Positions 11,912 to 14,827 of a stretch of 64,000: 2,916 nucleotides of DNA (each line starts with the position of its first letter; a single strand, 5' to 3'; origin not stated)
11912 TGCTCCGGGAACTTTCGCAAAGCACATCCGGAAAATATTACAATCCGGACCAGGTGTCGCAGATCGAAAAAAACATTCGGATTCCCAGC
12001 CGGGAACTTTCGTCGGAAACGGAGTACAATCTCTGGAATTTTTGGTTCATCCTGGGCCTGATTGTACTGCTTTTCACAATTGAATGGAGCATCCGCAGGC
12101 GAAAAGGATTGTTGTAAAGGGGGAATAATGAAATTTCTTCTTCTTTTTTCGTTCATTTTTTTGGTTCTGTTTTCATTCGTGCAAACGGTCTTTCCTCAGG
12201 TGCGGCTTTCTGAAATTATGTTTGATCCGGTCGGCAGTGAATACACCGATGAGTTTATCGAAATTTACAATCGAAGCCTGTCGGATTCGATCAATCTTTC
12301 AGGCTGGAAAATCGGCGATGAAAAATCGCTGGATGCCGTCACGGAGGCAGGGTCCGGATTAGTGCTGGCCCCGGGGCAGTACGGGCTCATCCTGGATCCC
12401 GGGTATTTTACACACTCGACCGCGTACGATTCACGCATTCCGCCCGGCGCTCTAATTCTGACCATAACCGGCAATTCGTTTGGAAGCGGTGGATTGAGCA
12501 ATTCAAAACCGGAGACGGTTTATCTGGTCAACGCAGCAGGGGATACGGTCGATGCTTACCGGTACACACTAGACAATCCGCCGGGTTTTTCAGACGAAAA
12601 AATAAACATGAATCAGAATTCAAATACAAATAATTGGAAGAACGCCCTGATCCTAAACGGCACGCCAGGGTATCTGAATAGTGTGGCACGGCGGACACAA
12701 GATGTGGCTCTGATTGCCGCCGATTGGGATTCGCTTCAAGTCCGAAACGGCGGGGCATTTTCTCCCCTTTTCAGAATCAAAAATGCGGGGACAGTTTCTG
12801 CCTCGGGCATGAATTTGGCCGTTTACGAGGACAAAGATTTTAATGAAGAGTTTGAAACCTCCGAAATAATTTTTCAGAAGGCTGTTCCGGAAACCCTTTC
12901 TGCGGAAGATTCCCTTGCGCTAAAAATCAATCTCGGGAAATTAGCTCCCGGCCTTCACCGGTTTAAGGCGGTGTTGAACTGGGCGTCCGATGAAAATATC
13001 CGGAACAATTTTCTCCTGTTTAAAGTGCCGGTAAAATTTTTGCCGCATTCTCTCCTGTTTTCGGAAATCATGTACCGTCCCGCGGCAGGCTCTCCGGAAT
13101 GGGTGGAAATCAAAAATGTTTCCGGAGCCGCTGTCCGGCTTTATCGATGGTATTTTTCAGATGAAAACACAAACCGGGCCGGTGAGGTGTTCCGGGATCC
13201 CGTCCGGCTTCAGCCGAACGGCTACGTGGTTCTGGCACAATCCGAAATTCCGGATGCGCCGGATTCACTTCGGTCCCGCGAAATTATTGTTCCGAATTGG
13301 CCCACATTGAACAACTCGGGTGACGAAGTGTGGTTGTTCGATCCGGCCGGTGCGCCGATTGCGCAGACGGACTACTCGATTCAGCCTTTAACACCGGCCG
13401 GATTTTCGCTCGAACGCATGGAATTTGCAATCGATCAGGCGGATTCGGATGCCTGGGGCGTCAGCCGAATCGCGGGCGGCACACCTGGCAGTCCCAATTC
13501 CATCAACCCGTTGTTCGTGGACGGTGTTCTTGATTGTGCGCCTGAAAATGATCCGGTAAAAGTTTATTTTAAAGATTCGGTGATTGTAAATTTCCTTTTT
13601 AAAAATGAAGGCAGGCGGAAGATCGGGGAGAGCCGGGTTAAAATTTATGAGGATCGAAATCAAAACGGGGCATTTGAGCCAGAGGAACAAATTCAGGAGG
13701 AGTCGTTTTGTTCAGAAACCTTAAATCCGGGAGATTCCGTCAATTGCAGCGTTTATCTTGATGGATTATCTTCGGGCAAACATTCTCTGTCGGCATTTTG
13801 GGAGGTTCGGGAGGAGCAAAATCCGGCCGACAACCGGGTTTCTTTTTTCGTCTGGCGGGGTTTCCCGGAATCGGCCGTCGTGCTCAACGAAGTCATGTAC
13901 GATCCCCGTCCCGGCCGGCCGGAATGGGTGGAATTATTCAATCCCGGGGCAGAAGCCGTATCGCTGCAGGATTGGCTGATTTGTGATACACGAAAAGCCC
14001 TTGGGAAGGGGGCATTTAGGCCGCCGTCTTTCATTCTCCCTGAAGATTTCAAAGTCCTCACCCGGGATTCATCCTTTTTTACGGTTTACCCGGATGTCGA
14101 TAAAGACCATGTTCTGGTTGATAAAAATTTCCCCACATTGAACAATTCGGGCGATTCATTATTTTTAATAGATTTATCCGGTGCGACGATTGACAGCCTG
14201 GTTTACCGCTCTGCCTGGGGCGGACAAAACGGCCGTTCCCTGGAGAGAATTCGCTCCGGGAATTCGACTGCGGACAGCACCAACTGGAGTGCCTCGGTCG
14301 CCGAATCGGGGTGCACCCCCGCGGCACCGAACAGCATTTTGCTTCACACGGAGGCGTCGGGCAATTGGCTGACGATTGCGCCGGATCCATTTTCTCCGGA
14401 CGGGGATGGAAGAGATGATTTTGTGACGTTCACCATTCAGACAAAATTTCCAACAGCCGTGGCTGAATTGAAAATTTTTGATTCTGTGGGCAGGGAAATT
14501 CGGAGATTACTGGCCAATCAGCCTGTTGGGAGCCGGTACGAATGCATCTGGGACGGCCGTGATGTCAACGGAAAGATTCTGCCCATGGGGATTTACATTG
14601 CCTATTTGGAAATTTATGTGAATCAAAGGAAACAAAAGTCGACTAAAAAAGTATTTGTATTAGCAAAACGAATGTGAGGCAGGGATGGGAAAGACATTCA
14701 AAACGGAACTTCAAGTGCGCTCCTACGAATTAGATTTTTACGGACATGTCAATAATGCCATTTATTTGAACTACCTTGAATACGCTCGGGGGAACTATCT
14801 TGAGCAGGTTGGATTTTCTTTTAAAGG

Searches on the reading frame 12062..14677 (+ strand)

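Call 6: search_protein_families(library=pfam, proteins=[window:12062-14677:+])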
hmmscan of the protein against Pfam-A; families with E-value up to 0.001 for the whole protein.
window:12062-14677:+ (871 aa): 4 families
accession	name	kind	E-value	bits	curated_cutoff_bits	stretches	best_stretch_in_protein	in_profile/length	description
PF00932.25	LTD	-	1.7e-43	147.8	34.3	3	45-169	6-108/109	Lamin Tail Domain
PF13585.12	CHU_C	-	1.6e-07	31.8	27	1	773-864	3-82/86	CHU_C Type IX secretion signal domain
PF13860.13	FlgD_ig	-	7.3e-05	23.1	27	1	790-845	12-69/79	FlgD Ig-like domain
PF07705.17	CARDB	-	0.00048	20.7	22.7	0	237-282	25-60/101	CARDB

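Call 7: search_protein_families(library=ncbifam, proteins=[window:12062-14677:+])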
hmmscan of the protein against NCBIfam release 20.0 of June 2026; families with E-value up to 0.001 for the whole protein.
window:12062-14677:+ (871 aa): 1 family
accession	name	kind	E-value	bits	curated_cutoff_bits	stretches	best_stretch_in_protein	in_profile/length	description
NF053608.1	Lsa66_OmpA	equivalog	0.00018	20.1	700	0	792-869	278-356/581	fibronectin-binding adhesin Lsa66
